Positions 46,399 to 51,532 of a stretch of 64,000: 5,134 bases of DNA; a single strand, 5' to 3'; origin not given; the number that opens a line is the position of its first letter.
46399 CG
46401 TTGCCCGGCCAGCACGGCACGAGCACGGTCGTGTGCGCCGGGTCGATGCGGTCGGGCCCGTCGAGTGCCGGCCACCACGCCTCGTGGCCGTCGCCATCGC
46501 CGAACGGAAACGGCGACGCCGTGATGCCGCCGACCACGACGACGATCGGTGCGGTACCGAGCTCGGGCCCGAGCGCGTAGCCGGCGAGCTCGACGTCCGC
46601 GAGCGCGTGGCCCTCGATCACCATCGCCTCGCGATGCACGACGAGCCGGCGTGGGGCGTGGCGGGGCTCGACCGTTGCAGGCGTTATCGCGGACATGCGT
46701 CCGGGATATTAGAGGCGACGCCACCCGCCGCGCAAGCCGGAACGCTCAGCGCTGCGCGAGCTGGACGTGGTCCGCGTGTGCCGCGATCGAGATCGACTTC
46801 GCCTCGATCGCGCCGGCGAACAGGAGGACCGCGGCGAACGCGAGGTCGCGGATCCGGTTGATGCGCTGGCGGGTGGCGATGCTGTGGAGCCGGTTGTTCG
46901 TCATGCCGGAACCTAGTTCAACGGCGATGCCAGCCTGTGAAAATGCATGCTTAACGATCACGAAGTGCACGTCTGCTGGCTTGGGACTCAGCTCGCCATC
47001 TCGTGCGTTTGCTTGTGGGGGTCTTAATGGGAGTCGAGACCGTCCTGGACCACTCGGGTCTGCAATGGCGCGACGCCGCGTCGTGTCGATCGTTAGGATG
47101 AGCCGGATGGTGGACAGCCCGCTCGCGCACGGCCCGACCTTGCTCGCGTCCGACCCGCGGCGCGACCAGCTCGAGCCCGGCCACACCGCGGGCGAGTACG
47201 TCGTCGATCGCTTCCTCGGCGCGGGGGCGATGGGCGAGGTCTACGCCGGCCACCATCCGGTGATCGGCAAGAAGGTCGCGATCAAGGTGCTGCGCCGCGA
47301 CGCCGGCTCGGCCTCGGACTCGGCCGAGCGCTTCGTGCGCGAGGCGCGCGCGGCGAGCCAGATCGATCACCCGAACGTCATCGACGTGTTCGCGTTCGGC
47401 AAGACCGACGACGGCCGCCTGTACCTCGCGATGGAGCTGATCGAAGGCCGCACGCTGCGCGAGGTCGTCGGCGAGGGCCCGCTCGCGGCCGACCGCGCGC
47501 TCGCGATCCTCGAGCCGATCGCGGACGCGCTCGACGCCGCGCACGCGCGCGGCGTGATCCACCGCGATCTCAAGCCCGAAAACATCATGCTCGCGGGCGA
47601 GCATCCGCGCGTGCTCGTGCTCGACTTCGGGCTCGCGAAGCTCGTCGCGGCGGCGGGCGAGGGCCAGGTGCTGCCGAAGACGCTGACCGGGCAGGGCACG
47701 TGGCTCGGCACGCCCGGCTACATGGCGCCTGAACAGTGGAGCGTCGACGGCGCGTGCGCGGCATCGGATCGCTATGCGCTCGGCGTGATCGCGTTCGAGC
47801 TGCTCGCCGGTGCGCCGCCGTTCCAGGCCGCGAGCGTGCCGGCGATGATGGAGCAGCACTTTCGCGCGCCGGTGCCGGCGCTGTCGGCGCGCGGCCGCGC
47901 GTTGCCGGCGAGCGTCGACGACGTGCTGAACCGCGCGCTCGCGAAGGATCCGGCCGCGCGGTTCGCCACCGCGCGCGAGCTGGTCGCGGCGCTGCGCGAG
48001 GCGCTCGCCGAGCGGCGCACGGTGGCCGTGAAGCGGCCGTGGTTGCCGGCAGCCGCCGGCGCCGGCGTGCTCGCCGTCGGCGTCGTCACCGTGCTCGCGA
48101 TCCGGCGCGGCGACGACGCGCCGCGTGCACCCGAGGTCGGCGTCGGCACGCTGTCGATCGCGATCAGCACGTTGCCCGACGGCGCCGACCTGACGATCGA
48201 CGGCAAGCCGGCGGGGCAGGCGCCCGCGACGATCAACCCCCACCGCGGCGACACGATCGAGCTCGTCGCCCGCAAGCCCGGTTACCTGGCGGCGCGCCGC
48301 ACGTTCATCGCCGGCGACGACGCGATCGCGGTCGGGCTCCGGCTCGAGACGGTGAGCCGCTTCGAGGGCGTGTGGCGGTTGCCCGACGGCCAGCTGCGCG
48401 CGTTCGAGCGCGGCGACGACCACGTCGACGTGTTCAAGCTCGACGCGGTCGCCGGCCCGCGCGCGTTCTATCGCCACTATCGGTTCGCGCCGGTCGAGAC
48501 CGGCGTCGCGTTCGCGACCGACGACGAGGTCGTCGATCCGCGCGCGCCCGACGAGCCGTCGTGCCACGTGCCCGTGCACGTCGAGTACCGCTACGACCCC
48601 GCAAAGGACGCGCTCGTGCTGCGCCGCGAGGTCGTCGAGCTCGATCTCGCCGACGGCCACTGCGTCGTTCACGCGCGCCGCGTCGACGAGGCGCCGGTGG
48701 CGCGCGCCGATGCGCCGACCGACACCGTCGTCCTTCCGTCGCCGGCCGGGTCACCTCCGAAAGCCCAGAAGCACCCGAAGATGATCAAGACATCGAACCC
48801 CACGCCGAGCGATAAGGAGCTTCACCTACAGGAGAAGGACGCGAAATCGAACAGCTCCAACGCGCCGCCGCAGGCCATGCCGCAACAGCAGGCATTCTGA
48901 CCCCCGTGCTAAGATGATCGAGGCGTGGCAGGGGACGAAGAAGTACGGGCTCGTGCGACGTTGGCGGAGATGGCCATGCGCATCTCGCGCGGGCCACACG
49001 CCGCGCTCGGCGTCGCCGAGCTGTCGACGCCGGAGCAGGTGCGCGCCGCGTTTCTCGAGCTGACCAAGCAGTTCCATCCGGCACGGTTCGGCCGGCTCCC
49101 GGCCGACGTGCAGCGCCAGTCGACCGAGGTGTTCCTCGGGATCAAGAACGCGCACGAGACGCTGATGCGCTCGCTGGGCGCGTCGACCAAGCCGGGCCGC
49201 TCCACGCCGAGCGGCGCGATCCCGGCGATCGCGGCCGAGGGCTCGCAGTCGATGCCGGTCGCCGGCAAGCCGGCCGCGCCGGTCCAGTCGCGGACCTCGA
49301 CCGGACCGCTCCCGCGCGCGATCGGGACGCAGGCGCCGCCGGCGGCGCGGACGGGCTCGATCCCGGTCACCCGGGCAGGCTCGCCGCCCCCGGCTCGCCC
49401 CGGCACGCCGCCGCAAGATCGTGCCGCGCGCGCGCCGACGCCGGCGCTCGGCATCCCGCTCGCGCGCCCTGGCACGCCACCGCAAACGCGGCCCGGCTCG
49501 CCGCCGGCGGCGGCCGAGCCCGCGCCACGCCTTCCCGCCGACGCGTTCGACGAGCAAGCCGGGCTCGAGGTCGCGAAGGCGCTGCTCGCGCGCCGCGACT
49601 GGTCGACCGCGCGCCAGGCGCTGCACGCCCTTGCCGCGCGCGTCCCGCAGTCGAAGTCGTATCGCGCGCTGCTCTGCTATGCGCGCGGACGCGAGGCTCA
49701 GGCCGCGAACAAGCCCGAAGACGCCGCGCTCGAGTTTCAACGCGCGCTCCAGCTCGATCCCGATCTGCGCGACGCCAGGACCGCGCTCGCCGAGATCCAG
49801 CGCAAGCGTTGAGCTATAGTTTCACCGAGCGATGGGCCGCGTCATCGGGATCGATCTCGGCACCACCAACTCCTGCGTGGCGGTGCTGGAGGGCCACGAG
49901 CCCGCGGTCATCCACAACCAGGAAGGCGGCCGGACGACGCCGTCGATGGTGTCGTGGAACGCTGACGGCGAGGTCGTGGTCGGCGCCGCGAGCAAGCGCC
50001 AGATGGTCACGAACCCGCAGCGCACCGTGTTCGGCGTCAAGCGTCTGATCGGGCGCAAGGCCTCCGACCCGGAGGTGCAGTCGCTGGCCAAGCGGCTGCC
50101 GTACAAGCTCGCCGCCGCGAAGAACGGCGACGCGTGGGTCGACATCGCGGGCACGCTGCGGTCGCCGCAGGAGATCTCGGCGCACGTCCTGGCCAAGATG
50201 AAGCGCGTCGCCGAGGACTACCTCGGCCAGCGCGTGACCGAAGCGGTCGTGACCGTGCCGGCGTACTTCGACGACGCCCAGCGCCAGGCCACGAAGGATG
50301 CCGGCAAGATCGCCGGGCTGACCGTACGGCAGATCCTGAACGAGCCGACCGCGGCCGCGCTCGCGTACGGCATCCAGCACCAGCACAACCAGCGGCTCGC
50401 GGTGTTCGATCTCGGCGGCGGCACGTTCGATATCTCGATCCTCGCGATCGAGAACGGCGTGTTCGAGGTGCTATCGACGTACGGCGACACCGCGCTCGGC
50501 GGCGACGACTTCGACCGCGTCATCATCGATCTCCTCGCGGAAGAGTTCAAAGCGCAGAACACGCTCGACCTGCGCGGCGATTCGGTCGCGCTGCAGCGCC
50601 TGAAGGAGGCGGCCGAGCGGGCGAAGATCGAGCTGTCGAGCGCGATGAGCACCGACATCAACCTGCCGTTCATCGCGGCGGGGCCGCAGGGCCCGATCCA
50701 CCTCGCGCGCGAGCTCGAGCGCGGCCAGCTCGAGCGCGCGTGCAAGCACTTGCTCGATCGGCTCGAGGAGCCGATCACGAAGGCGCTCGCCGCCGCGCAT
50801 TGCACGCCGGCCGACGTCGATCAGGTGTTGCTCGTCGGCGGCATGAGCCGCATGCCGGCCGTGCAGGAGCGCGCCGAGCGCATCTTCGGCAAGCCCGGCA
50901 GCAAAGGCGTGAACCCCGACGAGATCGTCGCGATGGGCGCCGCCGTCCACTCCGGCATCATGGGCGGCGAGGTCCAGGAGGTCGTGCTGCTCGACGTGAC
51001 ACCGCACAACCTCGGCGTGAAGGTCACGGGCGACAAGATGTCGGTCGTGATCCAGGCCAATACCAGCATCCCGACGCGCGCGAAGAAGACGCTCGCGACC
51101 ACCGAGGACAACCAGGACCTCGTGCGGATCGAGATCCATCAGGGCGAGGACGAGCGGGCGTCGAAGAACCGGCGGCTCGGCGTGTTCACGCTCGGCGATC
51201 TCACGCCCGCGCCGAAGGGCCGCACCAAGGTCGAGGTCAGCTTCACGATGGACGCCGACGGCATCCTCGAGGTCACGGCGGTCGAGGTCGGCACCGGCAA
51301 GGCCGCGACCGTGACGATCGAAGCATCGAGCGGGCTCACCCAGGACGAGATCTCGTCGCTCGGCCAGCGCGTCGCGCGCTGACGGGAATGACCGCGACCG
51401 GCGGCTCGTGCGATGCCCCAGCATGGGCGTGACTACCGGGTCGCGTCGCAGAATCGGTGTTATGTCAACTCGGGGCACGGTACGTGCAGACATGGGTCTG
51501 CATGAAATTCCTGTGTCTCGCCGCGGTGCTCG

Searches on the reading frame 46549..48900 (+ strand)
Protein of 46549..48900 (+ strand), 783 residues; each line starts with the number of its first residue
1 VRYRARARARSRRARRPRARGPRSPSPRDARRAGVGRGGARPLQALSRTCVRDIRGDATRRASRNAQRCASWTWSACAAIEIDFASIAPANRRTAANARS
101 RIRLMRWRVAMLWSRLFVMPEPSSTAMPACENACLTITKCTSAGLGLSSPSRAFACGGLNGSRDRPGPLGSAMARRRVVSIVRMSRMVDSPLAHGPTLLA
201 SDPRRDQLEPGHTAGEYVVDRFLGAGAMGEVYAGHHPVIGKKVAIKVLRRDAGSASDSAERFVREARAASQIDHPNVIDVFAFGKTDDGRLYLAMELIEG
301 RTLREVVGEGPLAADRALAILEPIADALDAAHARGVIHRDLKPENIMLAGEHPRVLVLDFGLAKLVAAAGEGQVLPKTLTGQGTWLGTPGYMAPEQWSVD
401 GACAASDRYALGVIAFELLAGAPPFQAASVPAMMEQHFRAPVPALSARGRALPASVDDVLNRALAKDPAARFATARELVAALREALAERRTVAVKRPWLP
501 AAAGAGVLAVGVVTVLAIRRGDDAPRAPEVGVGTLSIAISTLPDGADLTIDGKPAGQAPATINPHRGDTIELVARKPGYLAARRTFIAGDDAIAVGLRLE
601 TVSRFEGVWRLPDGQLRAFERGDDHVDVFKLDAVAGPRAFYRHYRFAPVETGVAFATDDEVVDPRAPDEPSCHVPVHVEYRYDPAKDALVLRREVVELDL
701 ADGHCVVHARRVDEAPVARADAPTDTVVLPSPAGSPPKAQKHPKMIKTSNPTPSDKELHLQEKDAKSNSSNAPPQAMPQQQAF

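Call 85: search_protein_families(library=pfam, proteins=[window:46549-48900:+], max_evalue=0.0001)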
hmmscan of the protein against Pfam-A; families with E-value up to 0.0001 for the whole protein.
window:46549-48900:+ (783 aa): 4 families
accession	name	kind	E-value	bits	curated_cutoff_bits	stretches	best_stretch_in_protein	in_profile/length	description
PF00069.31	Pkinase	-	3.7e-44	151.5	31.7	1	217-478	1-257/263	Protein kinase domain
PF07714.23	PK_Tyr_Ser-Thr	-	2.4e-27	96.3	23.1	1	220-472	4-249/258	Protein tyrosine and serine/threonine kinase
PF01636.29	APH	-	2.4e-07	31.2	23.2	1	318-364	148-198/239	Phosphotransferase enzyme family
PF08308.17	PEGA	-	8.6e-05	22.8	20.8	0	536-585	3-52/71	PEGA domain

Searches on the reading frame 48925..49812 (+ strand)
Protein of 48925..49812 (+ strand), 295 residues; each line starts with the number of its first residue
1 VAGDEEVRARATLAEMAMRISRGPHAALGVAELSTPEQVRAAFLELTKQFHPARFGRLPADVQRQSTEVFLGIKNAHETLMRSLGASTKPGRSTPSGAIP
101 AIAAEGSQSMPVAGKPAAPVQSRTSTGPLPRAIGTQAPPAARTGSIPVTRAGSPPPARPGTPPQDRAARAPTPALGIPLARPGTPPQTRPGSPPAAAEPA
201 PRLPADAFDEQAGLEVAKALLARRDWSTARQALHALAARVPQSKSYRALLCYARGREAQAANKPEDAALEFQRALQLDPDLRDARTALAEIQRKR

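Call 85: search_protein_families(library=pfam, proteins=[window:48925-49812:+], max_evalue=0.0001)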
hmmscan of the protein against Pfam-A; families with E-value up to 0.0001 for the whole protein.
window:48925-49812:+ (295 aa): 3 families
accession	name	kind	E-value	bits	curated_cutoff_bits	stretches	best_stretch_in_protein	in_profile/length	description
PF13428.12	TPR_14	-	5.6e-05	23.9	23.5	0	252-291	5-44/44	Tetratricopeptide repeat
PF07719.23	TPR_2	-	5.6e-05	23.4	27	0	248-280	1-33/34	Tetratricopeptide repeat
PF00226.36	DnaJ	-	6.5e-05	23.4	27.8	0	25-81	3-54/63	DnaJ domain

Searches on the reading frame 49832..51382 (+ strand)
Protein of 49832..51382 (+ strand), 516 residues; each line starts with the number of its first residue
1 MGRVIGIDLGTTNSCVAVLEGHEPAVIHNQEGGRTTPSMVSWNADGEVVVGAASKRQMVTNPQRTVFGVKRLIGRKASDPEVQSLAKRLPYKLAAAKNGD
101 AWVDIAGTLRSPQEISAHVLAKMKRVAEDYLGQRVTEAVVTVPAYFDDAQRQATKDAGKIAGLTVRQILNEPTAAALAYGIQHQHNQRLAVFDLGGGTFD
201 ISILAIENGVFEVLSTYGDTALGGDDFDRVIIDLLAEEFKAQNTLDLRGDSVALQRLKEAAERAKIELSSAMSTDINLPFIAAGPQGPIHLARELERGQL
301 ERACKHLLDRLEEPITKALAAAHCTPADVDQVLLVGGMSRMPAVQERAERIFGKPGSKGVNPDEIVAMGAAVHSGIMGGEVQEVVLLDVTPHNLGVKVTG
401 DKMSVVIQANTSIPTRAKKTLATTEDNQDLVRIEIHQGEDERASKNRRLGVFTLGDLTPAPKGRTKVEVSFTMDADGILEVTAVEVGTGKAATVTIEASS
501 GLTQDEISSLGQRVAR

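Call 63: search_protein_families(library=pfam, proteins=[window:49832-51382:+], max_evalue=0.0001)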
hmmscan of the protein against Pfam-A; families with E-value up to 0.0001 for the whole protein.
window:49832-51382:+ (516 aa): 3 families
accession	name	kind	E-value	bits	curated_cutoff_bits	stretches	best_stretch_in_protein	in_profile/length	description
PF00012.26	HSP70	-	4.4e-204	679.5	20.6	1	4-510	1-510/599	Hsp70 protein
PF06723.19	MreB_Mbl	-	3.9e-15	56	27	1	134-371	92-316/327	MreB/Mbl protein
PF14450.12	FtsA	-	3.8e-06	27.7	31.8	0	191-355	2-106/127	Cell division protein FtsA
